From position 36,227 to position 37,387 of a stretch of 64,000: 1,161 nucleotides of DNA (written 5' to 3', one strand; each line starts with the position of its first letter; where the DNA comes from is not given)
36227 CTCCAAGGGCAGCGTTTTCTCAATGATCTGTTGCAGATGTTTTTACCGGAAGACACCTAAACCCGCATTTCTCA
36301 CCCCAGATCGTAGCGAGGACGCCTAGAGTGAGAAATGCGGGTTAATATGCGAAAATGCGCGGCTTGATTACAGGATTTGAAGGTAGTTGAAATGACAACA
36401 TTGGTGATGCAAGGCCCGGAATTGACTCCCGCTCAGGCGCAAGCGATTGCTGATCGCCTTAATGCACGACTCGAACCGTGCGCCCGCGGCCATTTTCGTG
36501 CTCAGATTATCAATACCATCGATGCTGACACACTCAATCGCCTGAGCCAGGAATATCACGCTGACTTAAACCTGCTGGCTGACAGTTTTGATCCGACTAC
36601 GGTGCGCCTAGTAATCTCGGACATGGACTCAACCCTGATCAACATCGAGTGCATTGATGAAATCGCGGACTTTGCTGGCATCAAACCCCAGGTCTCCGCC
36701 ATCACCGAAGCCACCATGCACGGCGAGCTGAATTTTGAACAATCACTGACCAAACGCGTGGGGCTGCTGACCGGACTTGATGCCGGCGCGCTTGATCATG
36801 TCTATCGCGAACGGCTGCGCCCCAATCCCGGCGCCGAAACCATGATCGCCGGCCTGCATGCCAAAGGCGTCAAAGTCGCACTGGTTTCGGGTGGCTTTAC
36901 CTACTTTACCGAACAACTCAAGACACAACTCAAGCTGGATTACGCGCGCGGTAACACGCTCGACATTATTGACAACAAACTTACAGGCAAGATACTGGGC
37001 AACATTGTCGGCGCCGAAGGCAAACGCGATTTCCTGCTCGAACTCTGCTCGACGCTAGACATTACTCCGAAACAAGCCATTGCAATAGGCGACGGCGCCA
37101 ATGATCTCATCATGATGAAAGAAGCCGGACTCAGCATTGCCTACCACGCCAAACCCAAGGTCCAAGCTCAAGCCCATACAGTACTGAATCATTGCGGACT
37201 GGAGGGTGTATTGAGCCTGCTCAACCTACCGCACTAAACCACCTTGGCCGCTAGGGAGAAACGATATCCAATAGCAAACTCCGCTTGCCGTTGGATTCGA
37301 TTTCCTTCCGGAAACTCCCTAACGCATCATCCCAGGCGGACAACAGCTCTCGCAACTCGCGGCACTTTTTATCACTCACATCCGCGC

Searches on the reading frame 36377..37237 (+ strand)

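Call 108: search_protein_families(library=pfam, proteins=[window:36377-37237:+], max_evalue=0.00001)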
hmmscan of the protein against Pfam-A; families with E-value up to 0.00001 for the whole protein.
window:36377-37237:+ (286 aa): 4 families
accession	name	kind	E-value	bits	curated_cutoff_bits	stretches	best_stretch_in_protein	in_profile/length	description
PF00702.32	Hydrolase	-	1.6e-21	78.1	26.4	1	76-251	1-191/191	haloacid dehalogenase-like hydrolase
PF12710.13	HAD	-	1.3e-16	62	27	1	79-248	1-189/189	haloacid dehalogenase-like hydrolase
PF08282.18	Hydrolase_3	-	1.1e-12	48.6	20.9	1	216-279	188-252/255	haloacid dehalogenase-like hydrolase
PF13419.12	HAD_2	-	8.4e-06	26.5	23.8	0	141-254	72-175/178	Haloacid dehalogenase-like hydrolase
